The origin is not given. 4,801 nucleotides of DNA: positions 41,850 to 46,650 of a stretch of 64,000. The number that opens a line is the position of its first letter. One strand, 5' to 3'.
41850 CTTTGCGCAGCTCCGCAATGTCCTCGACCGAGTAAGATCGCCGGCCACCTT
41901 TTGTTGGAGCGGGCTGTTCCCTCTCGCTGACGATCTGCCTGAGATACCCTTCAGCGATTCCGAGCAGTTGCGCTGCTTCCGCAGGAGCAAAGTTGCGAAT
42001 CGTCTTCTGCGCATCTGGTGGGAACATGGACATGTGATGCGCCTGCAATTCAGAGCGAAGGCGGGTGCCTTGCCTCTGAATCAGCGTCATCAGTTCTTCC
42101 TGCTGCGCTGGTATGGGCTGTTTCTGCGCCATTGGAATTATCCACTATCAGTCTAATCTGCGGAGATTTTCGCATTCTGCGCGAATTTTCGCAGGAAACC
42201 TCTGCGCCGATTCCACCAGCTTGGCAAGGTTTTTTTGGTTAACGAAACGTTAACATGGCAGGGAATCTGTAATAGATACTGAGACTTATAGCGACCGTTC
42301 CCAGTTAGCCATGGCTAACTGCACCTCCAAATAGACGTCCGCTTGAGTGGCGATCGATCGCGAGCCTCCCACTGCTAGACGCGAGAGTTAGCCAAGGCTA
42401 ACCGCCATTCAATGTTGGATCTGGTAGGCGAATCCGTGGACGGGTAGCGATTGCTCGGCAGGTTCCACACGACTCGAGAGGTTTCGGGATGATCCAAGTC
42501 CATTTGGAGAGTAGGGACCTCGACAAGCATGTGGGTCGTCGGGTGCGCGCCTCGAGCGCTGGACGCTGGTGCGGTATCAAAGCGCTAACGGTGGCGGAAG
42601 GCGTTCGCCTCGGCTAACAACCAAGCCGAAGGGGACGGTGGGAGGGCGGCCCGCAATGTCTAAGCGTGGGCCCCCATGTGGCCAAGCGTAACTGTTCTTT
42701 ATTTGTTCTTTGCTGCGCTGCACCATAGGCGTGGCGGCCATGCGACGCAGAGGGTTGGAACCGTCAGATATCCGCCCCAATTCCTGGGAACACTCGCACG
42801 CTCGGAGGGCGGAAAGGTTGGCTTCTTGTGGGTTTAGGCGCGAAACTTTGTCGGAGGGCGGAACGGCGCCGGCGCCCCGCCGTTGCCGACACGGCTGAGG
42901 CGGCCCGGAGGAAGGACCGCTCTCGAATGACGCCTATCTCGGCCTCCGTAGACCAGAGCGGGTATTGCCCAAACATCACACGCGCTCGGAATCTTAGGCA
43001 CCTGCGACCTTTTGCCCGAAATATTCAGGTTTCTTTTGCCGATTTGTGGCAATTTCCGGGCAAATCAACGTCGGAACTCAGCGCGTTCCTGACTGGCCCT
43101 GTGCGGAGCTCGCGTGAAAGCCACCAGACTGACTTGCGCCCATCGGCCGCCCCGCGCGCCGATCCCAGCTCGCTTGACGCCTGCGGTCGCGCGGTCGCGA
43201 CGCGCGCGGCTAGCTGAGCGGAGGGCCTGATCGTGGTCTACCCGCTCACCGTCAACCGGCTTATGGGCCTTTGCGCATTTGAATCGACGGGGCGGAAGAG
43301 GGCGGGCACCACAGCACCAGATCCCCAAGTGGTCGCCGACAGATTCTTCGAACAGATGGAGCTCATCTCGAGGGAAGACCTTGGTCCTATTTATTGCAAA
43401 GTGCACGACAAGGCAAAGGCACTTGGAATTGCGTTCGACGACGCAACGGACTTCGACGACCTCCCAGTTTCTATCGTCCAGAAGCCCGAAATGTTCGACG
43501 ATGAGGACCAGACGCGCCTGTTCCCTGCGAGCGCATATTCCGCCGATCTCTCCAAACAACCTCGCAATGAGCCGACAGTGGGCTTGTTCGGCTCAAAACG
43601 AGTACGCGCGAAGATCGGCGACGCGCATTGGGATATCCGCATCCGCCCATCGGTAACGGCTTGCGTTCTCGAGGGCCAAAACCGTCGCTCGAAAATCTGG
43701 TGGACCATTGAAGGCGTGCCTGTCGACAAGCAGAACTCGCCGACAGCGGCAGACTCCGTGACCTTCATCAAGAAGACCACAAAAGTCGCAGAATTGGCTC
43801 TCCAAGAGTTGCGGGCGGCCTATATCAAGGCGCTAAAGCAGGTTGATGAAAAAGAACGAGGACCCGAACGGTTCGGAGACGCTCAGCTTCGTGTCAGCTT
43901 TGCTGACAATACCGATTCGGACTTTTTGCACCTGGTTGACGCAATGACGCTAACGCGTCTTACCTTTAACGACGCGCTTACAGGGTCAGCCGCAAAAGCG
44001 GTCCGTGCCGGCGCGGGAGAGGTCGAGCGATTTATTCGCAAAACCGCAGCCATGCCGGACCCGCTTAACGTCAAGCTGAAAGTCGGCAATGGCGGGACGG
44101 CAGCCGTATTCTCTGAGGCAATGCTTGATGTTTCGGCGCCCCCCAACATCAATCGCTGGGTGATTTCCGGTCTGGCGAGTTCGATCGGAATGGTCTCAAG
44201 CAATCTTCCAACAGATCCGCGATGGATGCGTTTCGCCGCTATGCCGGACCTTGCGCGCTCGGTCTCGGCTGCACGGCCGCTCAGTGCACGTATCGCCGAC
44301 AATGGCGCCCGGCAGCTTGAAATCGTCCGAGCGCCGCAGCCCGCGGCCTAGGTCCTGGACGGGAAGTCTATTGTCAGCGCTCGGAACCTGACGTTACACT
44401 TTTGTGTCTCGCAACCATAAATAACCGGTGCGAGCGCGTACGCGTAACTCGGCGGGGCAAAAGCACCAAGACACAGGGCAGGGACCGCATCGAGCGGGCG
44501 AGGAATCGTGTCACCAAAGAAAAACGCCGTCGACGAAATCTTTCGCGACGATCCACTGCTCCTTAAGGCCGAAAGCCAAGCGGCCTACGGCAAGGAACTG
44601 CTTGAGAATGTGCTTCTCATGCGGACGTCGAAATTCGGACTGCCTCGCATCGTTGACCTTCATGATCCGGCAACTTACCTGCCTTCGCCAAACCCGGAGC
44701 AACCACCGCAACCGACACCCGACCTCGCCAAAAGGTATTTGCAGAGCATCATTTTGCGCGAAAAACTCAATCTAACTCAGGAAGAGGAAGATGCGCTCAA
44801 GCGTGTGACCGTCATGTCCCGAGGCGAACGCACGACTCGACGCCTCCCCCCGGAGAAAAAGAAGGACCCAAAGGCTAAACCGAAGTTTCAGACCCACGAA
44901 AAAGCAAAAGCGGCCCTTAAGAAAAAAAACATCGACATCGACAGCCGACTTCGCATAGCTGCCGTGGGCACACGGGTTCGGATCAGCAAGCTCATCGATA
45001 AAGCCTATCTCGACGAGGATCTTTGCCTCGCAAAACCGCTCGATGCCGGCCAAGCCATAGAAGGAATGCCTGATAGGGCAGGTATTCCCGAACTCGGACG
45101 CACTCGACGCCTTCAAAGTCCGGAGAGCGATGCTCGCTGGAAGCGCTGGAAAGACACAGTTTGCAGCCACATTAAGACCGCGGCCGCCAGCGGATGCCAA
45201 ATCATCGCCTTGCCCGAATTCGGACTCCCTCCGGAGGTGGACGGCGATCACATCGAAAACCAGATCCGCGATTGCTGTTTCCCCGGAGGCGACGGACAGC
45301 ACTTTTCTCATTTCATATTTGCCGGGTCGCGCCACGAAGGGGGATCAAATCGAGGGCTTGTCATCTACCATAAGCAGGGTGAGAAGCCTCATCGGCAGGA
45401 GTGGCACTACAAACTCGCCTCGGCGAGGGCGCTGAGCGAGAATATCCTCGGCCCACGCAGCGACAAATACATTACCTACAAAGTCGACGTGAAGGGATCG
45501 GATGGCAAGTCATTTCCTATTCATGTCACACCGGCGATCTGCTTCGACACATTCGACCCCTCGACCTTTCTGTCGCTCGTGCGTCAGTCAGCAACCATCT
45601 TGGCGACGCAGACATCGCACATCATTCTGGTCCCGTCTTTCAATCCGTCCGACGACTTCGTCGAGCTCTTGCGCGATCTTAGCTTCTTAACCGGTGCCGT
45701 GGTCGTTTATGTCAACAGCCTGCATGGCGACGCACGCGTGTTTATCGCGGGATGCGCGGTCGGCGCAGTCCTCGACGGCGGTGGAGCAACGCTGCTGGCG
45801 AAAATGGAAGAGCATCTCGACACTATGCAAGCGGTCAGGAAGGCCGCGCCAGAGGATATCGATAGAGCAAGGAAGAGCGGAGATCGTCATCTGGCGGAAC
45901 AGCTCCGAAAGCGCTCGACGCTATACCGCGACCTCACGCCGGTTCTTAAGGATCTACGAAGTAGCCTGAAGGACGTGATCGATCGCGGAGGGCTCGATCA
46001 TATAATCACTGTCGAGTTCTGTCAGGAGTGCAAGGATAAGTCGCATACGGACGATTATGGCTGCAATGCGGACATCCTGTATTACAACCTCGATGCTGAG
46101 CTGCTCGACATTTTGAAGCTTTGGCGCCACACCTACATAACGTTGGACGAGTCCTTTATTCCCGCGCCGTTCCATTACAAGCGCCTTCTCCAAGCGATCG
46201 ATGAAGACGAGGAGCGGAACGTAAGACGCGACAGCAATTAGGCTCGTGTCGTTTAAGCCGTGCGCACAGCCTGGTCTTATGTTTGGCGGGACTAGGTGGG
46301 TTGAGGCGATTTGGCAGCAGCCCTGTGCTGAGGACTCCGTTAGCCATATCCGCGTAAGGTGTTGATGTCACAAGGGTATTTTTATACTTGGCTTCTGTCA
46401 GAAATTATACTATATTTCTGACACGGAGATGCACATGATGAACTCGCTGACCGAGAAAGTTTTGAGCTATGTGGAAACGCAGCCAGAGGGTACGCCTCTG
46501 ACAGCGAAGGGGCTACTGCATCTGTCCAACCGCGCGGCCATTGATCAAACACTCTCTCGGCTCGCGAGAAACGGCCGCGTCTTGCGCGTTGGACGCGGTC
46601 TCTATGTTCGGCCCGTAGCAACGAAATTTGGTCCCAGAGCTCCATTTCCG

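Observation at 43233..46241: Unknown two-gene module: 372-aa orphan protein plus 577-aa nitrilase-fold protein at the head of the defence-like island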

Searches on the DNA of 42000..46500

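Call 88: search_rna_families(source=window, start=42000, end=46500, threshold=evalue, max_evalue=1)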
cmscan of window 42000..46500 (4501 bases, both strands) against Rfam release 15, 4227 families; matches with E-value up to 1: 0.
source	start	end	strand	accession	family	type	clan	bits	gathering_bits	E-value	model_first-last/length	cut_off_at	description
